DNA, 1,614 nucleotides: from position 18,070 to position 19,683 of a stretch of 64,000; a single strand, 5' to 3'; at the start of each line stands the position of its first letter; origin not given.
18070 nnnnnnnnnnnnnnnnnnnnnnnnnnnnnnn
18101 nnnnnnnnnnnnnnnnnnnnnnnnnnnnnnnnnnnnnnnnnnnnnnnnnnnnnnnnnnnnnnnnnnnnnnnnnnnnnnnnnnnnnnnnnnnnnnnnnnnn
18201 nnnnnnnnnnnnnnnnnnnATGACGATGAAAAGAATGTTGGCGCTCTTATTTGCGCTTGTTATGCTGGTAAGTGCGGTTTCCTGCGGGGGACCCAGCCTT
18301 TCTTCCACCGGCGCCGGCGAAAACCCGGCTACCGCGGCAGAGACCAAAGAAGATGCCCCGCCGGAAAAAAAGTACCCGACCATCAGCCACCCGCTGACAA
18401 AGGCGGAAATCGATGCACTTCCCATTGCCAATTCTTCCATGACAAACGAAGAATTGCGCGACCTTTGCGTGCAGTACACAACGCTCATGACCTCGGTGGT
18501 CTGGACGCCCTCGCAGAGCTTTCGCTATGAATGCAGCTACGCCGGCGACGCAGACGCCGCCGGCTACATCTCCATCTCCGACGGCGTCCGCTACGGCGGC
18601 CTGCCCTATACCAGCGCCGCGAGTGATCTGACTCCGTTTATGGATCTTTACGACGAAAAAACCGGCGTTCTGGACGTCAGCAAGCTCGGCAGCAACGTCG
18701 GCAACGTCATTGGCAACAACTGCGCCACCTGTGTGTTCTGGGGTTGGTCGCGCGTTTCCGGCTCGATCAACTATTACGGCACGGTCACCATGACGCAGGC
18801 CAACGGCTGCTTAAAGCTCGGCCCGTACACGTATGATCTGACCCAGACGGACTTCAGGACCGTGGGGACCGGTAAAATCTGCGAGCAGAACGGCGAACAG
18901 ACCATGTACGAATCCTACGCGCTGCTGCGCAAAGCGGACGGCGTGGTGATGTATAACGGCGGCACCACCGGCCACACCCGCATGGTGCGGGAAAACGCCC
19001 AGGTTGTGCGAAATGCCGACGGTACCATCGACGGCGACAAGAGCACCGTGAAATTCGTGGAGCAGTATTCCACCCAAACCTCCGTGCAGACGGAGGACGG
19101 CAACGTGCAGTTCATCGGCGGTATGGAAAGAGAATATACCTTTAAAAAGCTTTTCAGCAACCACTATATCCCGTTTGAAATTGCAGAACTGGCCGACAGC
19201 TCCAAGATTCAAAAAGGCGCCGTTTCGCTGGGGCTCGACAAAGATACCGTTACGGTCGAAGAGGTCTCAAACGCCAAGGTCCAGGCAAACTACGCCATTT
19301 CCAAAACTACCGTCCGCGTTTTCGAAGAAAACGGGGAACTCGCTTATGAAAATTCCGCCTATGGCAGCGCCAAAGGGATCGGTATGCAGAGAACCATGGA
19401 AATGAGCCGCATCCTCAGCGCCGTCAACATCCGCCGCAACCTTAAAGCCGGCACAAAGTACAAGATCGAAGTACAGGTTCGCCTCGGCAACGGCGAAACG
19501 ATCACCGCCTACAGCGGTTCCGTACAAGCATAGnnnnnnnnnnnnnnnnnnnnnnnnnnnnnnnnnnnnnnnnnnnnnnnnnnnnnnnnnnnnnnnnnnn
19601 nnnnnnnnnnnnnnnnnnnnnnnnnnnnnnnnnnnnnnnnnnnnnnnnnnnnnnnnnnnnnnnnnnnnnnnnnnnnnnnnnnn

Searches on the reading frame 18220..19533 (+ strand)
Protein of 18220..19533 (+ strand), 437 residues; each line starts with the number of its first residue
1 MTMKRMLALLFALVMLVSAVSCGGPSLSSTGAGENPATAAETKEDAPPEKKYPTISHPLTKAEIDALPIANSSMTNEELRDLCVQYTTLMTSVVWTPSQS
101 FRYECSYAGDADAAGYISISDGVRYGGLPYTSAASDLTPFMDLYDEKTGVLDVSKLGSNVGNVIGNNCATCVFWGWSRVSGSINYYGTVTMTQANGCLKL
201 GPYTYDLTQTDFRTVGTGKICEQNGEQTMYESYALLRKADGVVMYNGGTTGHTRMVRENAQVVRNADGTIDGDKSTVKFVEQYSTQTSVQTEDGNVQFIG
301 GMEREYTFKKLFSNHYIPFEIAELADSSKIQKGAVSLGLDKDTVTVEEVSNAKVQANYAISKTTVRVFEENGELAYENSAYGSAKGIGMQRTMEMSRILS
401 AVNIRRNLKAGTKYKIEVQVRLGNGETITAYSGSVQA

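Call 4: search_protein_families(library=pfam, proteins=[window:18220-19533:+], max_evalue=0.01)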
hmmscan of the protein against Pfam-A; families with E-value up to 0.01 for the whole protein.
window:18220-19533:+ (437 aa): 0 families

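Call 7: search_protein_families(library=ncbifam, proteins=[window:18220-19533:+], max_evalue=0.01)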
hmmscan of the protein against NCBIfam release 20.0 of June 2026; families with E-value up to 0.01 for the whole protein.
window:18220-19533:+ (437 aa): 0 families

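Call 8: search_solved_structures(query=window:18220-19533:+, max_evalue=10)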
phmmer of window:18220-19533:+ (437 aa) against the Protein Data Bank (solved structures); distinct sequences matched with E-value up to 10: 0.

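Call 10: find_homologous_proteins(query=window:18220-19533:+, max_evalue=0.001)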
Query window:18220-19533:+ (437 aa): 178 proteins with E <= 0.001 among 8000 candidates; the best 120 are listed.
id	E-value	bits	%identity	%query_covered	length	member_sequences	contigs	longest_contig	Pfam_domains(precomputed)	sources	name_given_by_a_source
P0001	1.3e-286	968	99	100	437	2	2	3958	-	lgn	-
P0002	1.0e-114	402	46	99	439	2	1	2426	-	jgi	-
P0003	1.3e-107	378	43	99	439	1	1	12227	-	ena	-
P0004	1.0e-105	372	43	95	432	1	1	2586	-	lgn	-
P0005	1.2e-105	372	45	94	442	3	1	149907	-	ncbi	-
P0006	1.1e-101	359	42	100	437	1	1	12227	-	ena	-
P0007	5.7e-99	350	42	99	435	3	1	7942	-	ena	-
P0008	4.7e-97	344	42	99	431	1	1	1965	-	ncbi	-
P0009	7.6e-93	330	39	95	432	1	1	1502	-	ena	-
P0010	1.4e-90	322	40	96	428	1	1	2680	-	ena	-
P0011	4.9e-89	317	39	99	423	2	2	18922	-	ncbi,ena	-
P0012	4.6e-88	314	41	95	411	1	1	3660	-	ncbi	-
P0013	3.9e-87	311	42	92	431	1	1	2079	-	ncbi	-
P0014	8.5e-87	310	40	98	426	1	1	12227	-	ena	-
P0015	8.8e-87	310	28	89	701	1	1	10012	-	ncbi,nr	ncbi:MAG: hypothetical protein IKC69_02800, partial [Clostridia bacterium]|nr:hypothetical protein [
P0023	5.6e-78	281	36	99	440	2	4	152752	-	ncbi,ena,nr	ncbi:MAG: hypothetical protein IJC84_04765 [Clostridia bacterium]|nr:hypothetical protein [Clostridi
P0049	1.2e-64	237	35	87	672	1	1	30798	-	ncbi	-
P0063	5.9e-62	228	34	99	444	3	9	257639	-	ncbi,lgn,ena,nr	ncbi:MAG: hypothetical protein IKJ74_05485 [Clostridia bacterium]|nr:hypothetical protein [Clostridi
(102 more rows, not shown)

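Call 14: find_encoding_contigs(protein=P0001, flank=10000, max_places=4)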
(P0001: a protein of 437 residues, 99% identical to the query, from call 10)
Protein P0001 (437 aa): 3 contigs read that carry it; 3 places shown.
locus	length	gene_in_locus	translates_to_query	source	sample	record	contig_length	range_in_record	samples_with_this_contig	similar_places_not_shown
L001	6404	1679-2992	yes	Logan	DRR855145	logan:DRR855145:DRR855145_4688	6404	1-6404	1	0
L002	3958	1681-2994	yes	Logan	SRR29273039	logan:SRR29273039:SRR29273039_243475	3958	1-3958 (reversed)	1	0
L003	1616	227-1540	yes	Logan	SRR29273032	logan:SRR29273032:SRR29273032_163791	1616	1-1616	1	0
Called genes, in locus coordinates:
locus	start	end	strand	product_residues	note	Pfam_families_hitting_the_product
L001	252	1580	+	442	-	-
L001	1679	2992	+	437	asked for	-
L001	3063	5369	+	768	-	-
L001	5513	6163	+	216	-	-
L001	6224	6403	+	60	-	?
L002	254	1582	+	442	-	-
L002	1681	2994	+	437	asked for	-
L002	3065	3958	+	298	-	?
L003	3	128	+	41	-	?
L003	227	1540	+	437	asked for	-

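Call 15: find_encoding_contigs(protein=P0005, flank=10000, max_places=2)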
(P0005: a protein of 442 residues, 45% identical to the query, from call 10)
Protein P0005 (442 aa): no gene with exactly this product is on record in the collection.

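Call 16: find_encoding_contigs(protein=P0023, flank=10000, max_places=2)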
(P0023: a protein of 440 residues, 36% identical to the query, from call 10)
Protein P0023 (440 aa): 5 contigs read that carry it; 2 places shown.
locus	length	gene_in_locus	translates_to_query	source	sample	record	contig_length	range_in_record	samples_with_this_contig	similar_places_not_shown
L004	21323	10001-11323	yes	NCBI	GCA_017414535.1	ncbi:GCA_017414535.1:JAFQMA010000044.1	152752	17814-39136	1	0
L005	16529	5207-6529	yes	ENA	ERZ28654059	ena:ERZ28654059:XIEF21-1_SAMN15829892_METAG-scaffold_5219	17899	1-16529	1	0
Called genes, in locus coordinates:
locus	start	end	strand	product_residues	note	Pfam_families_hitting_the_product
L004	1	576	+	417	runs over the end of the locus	-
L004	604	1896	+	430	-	-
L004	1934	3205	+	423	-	-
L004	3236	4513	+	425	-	-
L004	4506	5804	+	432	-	-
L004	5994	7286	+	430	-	-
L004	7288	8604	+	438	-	-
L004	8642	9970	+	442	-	-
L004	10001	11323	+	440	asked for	-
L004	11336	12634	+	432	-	-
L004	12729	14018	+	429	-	-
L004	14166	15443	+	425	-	-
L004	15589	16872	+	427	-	-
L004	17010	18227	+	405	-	-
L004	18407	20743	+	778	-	-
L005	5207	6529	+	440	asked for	-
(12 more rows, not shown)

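Call 17: find_encoding_contigs(protein=P0063, flank=10000, max_places=2)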
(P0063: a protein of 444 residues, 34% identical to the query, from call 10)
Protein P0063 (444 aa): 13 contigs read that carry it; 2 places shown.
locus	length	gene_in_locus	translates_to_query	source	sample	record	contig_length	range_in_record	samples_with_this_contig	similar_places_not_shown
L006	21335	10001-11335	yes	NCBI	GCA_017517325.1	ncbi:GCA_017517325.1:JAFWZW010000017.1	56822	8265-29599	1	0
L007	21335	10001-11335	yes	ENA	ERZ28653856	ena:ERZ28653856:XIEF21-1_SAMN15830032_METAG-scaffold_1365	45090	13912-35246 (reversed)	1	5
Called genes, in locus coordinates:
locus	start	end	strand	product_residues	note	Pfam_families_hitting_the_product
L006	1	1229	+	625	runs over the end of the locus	PF01134:GIDA, PF12831:FAD_oxidored (weak), PF21680:GIDA_C_1st, PF13932:SAM_GIDA_C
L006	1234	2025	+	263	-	PF02527:GidB, PF05175:MTS (weak), PF13847:Methyltransf_31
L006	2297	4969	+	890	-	PF00690:Cation_ATPase_N, PF00122:E1-E2_ATPase, PF00702:Hydrolase, PF13246:Cation_ATPase, PF00689:Cation_ATPase_C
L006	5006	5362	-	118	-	PF16112:DUF4830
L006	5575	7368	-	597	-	PF00005:ABC_tran, PF02463:SMC_N (faint), PF13191:AAA_16 (faint), PF13238:AAA_18 (faint), PF13304:AAA_21 (faint), PF12848:ABC_tran_Xtn, PF00005:ABC_tran, PF16326:ABC_tran_CTD (weak), +3 more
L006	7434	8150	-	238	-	PF00899:ThiF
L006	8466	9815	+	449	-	PF02812:ELFV_dehydrog_N, PF00208:ELFV_dehydrog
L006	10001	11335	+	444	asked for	-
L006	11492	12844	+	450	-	-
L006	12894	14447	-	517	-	PF09587:PGA_cap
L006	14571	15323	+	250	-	PF12826:HHH_2 (faint), PF04002:RadC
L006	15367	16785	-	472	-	PF02446:Glyco_hydro_77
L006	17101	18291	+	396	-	PF00483:NTP_transferase, PF12804:NTP_transf_3 (faint), PF25084:LbH_EIF2B, PF25087:GMPPB_C, PF24894:Hexapep_GlmU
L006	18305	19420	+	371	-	PF00483:NTP_transferase, PF25084:LbH_EIF2B (weak), PF24894:Hexapep_GlmU, PF25087:GMPPB_C (weak)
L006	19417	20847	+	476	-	PF08323:Glyco_transf_5, PF00534:Glycos_transf_1, PF13692:Glyco_trans_1_4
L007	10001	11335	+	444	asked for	-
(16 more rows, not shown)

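Call 23: predict_structure(alignment_id=A1)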
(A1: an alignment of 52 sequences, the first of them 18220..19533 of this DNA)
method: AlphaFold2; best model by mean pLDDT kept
length: 437 residues; sequences in the alignment: 52
mean_pLDDT: 91.2   pTM: 0.86
mean pLDDT of the five models: 91.2, 90.7, 90.5, 90.3, 89.9
residues with pLDDT >= 90: 354; 70-90: 45; 50-70: 15; < 50: 23
segments of 3 or more residues with pLDDT < 50: 21-41
pLDDT, mean of each block of 10 residues (from residue 1): 65 67 42 44 68 96 98 98 98 97 92 95 96 93 97 90 93 98 95 98 98 96 99 99 89 98 99 99 95 96 97 98 98 97 95 97 97 96 79 94 90 97 98 96
secondary structure, 60 per line:
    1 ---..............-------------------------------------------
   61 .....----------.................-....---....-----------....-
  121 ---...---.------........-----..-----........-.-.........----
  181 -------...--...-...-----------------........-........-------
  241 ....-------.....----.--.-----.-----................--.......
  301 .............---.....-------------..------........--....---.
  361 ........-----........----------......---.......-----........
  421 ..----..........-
elements in order: H4-17 H61-65 H76-92 E94-97 E101-104 E116-119 E124-126 H137-143 H157-164 H168-176 E197-199 H217-224 H226-233 E241-244 E252-256 E276-291 E294-307 H308-313 E317-321 E343-345 H346-350 E353-356 E360-368 E374-381 E392-394 H401-407 E413-422 E427-436

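Call 25: find_related_loci(query=A1, collection=genome_contigs, flank=10000)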
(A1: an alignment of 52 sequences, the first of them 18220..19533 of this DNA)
Query A1 (437 aa) in genome_contigs; peptide patterns used: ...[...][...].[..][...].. (x = any residue, [..] = any of these).
105 stretches matched a pattern; 97 encode a relative of the query (tblastn E <= 1e-3); the best 80 are kept; 71 distinct loci.
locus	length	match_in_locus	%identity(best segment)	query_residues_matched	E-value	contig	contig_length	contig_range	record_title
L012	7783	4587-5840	39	5-436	3e-95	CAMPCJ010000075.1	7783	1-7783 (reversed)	MAG: uncultured Clostridia bacterium isolate SRR873610_bin.94_metaWRAP_v1.3_MAG genome assembly, contig: NODE_23755_leng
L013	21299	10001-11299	37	3-435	7e-85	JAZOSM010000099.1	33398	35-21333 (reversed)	MAG: Eubacteriales bacterium isolate T1900045543_YK20190237.MAGScoT_cleanbin_000033 SGB_7836_k141_804487, whole genome s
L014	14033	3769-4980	40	41-435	3e-84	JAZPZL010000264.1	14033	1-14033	MAG: Eubacteriales bacterium isolate T1900044645_TS20190111.MAGScoT_cleanbin_000030 SGB_1341_k141_514784, whole genome s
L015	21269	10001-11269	37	3-435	2e-84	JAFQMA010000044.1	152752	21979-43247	MAG: Clostridia bacterium isolate RGIG1942 Goat_Cecum.Co__c2500751, whole genome shotgun sequence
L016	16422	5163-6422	38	1-435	2e-82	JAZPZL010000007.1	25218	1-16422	MAG: Eubacteriales bacterium isolate T1900044645_TS20190111.MAGScoT_cleanbin_000030 SGB_1341_k141_878508, whole genome s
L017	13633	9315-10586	35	1-436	7e-82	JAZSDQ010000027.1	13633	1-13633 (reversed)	MAG: Eubacteriales bacterium isolate T1900044596_TS20190062.MAGScoT_cleanbin_000010 SGB_666_k141_724076, whole genome sh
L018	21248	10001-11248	37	3-435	3e-79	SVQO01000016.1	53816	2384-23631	MAG: Oscillospiraceae bacterium isolate SIG619 NODE_3552_length_53816_cov_3.676284, whole genome shotgun sequence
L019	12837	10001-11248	35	3-437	3e-79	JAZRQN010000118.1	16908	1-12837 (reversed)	MAG: Acutalibacteraceae bacterium isolate T1900045362_YK20190052.MAGScoT_cleanbin_000021 SGB_6825_k141_2058945, whole ge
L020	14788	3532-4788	35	3-435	4e-78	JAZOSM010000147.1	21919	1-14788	MAG: Eubacteriales bacterium isolate T1900045543_YK20190237.MAGScoT_cleanbin_000033 SGB_7836_k141_2339576, whole genome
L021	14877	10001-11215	37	40-435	4e-77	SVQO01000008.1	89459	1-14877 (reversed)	MAG: Oscillospiraceae bacterium isolate SIG619 NODE_1492_length_89459_cov_4.496138, whole genome shotgun sequence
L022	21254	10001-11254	36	3-435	1e-75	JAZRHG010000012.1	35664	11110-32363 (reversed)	MAG: Faecousia sp. isolate T1900045484_YK20190178.MAGScoT_cleanbin_000018 SGB_7332_k141_301544, whole genome shotgun seq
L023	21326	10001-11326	34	1-436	2e-75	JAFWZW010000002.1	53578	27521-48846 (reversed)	MAG: Clostridia bacterium isolate RGIG6222 Sheep_Rectum-2__c25558, whole genome shotgun sequence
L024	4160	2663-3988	34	2-431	9e-74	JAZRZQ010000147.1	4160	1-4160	MAG: Eubacteriales bacterium isolate T1900044946_TS20190412.MAGScoT_cleanbin_000017 SGB_3482_k141_2145236, whole genome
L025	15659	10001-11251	33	3-435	2e-73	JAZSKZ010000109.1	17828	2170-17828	MAG: Faecousia sp. isolate T1900044558_TS20190024.MAGScoT_cleanbin_000099 SGB_343_k141_220796, whole genome shotgun sequ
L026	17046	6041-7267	35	3-437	1e-72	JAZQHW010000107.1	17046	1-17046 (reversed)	MAG: Faecousia sp. isolate T1900044625_TS20190091.MAGScoT_cleanbin_000096 SGB_943_k141_793280, whole genome shotgun sequ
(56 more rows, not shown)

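Call 48: search_protein_representatives(alignment_id=A1)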
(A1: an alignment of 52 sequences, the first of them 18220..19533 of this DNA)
Query: 52 sequences, 428 profile positions. Proteins with E-value up to 0.001 (for the whole library): 1448; up to 1e-10: 1193; up to 1e-30: 783. The best 150 are listed.
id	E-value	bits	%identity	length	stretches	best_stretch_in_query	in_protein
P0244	0.0e+00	1409.7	-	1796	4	58-427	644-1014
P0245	0.0e+00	1341.7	-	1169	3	52-427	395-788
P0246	0.0e+00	1160.1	-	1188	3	62-427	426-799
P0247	9.8e-270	910.8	-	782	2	52-427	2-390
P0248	3.1e-256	866.4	-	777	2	58-425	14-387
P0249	5.3e-247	835.9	-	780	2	49-426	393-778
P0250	3.7e-242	820.0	-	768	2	48-426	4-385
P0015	8.5e-224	759.5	-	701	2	47-426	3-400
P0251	2.5e-216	734.9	-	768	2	42-427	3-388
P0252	1.4e-179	613.8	-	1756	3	62-427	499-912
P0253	7.4e-170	581.8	-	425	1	1-427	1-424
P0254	1.3e-167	574.4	-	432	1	1-427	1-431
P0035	7.0e-167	572.0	-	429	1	1-427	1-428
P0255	2.4e-165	566.9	-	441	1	1-427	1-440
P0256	9.7e-161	551.7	-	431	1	1-427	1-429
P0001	6.5e-147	506.2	-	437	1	1-427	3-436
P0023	2.6e-145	500.9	-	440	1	1-427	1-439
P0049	5.3e-136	470.2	-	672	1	51-427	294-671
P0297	4.7e-134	463.8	-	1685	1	50-426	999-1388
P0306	1.4e-131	455.6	-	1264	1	57-427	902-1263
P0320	3.6e-127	441.1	-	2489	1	56-426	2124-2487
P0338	2.1e-121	422.1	-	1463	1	45-427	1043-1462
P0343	2.1e-120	418.9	-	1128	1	53-427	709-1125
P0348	7.3e-119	413.7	-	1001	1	49-427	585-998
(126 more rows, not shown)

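Call 50: search_protein_families(library=pfam, proteins=[P0297, P0306, P0320, P0338, P0343, P0348, P0049], max_evalue=0.001)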
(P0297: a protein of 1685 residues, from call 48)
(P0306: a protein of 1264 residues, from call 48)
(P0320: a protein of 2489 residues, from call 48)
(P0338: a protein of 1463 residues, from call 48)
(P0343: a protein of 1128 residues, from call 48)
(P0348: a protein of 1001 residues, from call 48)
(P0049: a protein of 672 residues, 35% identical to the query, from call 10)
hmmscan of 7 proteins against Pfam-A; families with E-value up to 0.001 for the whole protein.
P0297 (1685 aa): 0 families

P0306 (1264 aa): 0 families

P0320 (2489 aa): 0 families

P0338 (1463 aa): 0 families

P0343 (1128 aa): 0 families

P0348 (1001 aa): 0 families

P0049 (672 aa): 0 families

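Call 78: find_related_loci(query=A1, collection=viral_contigs, flank=5000)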
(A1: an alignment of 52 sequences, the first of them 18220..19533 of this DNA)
Query A1 (437 aa) in viral_contigs; peptide patterns used: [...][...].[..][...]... (x = any residue, [..] = any of these).
22 stretches matched a pattern, but none encodes a relative of the query by tblastn (E <= 1e-3).

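Call 80: fold_search(model_id=the predicted structure, library=pdb)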
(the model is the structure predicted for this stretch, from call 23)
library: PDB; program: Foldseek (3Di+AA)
matches with E <= 10: 1490; with E <= 0.001: 6
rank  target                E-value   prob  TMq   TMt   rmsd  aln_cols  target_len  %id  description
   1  2yn5_A                1.4e-05  0.99  0.16  0.22  20.0       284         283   13  Structural insight into the giant calcium-binding adhesin SiiE: implications for the adhesion of Salmonella enterica t (released 2013-04-03)
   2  2yn5_B                8.1e-05  0.94  0.15  0.21  20.1       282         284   12  Structural insight into the giant calcium-binding adhesin SiiE: implications for the adhesion of Salmonella enterica t (released 2013-04-03)
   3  2yn3_A                2.5e-04  0.89  0.16  0.23  19.5       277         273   11  Structural insight into the giant calcium-binding adhesin SiiE: implications for the adhesion of Salmonella enterica t (released 2013-04-03)
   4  2yn3_C                2.8e-04  0.89  0.16  0.22  19.7       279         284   12  Structural insight into the giant calcium-binding adhesin SiiE: implications for the adhesion of Salmonella enterica t (released 2013-04-03)
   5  5icu                  4.7e-04  1.00  0.15  0.50   5.1       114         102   17  The crystal structure of CopC from Methylosinus trichosporium OB3b (released 2016-04-06)
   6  2yn3_D                5.6e-04  0.85  0.14  0.24  11.7       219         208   12  Structural insight into the giant calcium-binding adhesin SiiE: implications for the adhesion of Salmonella enterica t (released 2013-04-03)
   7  3pdd                  2.2e-03  0.75  0.14  0.27  11.3       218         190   13  Structures of Clostridium thermocellum CbhA fibronectin(III)-like modules (released 2011-11-23)
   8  4a2m_D                2.2e-03  0.60  0.16  0.10  15.1       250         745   10  Structure of the periplasmic domain of the heparin and heparan sulphate sensing hybrid two component system BT4663 in  (released 2012-05-02)
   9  8uin_G                2.4e-03  0.66  0.15  0.11  13.9       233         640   10  Structure of the C3bBb-albicin complex (released 2024-05-08)
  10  7dm0_A                3.3e-03  0.72  0.14  0.30  12.7       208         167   14  Biofilm associated protein - C region (released 2021-12-15)
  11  3mtr_A                4.2e-03  0.66  0.16  0.28  14.8       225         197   13  Crystal structure of the Ig5-FN1 tandem of human NCAM (released 2010-06-23)
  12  4a2m_C                4.7e-03  0.54  0.15  0.10  13.2       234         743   10  Structure of the periplasmic domain of the heparin and heparan sulphate sensing hybrid two component system BT4663 in  (released 2012-05-02)
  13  9mt4_G                5.0e-03  1.00  0.13  0.33   3.5        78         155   17  Connector structure of phage JohannRWettstein (Bas63) (released 2025-11-19)
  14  4u49_A                6.3e-03  0.96  0.13  0.16   6.0       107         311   15  Crystal structure of Pectate Lyase Pel3 from Pectobacterium carotovorum with two monomers in the A.U (released 2015-08-05)
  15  2xwx_A                6.3e-03  0.72  0.16  0.18  12.3       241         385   10  Vibrio cholerae colonization factor GbpA crystal structure (released 2011-11-16)
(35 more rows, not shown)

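Call 82: search_protein_families(library=padloc, proteins=[window:18220-19533:+], max_evalue=0.001)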
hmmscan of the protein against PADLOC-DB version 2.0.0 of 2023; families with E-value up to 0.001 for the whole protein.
window:18220-19533:+ (437 aa): 0 families
